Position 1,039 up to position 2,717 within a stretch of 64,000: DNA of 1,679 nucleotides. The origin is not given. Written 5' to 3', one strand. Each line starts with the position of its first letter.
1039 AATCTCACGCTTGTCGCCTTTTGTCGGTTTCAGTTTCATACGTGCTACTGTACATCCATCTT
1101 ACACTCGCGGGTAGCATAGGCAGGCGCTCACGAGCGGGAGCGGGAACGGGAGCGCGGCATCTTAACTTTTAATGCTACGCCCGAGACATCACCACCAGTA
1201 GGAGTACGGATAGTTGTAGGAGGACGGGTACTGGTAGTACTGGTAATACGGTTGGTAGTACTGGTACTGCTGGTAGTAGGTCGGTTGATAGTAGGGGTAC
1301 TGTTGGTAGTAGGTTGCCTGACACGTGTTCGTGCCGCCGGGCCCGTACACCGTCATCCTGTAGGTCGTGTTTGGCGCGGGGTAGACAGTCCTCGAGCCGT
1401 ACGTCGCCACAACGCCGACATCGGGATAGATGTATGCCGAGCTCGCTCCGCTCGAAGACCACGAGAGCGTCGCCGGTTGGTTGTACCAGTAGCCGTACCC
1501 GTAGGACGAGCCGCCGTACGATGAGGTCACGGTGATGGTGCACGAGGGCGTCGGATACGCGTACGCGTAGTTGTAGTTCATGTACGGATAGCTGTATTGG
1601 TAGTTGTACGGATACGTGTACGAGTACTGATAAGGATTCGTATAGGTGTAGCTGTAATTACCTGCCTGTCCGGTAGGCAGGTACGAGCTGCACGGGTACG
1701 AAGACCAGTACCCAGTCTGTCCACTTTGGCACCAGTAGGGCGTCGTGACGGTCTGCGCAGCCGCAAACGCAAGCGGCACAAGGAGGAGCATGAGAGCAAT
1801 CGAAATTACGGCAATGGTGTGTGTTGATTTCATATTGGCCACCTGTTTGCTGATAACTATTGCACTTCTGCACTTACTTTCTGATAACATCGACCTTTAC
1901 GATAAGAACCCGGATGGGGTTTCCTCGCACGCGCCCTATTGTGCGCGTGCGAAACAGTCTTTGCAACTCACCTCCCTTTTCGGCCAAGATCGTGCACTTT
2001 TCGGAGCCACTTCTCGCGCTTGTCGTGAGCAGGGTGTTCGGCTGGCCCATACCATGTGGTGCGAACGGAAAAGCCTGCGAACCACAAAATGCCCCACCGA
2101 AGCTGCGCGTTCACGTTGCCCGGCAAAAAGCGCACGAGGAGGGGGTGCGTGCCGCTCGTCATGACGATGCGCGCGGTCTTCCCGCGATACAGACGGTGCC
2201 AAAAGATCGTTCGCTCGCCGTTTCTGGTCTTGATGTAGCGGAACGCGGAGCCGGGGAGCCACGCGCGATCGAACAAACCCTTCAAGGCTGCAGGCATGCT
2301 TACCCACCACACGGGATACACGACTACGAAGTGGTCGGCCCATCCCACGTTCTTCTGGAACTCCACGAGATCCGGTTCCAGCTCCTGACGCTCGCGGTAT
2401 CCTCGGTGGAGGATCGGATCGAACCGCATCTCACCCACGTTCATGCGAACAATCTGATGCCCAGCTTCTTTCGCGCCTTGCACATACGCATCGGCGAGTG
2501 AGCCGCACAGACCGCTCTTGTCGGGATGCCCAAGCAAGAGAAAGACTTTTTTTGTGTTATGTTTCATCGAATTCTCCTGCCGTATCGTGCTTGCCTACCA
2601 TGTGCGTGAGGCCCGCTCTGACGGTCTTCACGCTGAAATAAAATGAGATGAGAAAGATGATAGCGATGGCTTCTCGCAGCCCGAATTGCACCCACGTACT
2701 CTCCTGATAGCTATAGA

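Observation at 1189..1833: Two secreted, extremely tyrosine-rich low-complexity proteins at opposite ends of the window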

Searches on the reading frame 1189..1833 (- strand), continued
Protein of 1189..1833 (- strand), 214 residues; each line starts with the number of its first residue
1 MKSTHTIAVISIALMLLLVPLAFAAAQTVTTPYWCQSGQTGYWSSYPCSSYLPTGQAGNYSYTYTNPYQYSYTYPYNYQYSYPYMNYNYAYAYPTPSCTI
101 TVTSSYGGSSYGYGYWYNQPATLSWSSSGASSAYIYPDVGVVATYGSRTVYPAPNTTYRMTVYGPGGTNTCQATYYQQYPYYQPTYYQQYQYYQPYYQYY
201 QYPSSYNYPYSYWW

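Call 45: find_related_loci(query=A3, collection=genome_contigs, flank=3000)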
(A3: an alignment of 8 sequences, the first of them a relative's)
Query A3 (214 aa) in genome_contigs; peptide patterns used: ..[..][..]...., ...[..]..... (x = any residue, [..] = any of these).
18 stretches matched a pattern; 2 encode a relative of the query (tblastn E <= 1e-3); 2 distinct loci.
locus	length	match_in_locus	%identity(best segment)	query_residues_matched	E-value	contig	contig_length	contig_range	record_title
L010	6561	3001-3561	62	1-174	4e-43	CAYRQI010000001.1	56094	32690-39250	MAG TPA_asm: uncultured Candidatus Saccharibacteria bacterium isolate SRP124282_co5_37 genome assembly, contig: NODE_14_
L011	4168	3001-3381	52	26-171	7e-24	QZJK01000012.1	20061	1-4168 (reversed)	MAG: Candidatus Parcubacteria bacterium isolate SURF_41 Ga0104751_1004008, whole genome shotgun sequence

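Call 58: search_protein_families(library=ncbifam, proteins=[window:1189-1833:-, P0138], max_evalue=0.1)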
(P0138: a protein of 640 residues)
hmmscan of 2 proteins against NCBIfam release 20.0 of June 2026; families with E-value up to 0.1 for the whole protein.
window:1189-1833:- (214 aa): 0 families

P0138 (640 aa): 0 families

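Call 59: search_solved_structures(query=A1, max_evalue=1)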
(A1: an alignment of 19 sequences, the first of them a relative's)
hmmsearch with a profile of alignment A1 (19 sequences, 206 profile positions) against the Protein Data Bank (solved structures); distinct sequences matched with E-value up to 1: 0.

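Call 84: find_related_loci(query=A3, collection=viral_contigs, flank=5000)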
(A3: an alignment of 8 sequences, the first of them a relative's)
Query A3 (214 aa) in viral_contigs; peptide patterns used: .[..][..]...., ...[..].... (x = any residue, [..] = any of these).
17 stretches matched a pattern, but none encodes a relative of the query by tblastn (E <= 1e-3).

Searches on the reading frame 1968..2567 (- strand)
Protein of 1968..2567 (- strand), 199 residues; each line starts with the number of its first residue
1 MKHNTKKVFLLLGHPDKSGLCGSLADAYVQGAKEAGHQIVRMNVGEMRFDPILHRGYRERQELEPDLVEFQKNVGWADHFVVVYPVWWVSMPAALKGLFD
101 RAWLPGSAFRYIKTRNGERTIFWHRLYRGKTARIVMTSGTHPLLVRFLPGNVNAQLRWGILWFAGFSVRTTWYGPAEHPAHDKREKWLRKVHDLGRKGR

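Call 6: search_protein_families(library=pfam, proteins=[window:1968-2567:-], max_evalue=0.01)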
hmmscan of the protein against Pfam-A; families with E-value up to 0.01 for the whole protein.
window:1968-2567:- (199 aa): 2 families
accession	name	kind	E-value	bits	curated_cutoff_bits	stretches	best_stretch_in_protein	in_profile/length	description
PF02525.22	Flavodoxin_2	-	9.8e-29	100.9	27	1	6-173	1-174/198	Flavodoxin-like fold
PF03358.20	FMN_red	-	1.1e-14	54.7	24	1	7-122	2-99/152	NADPH-dependent FMN reductase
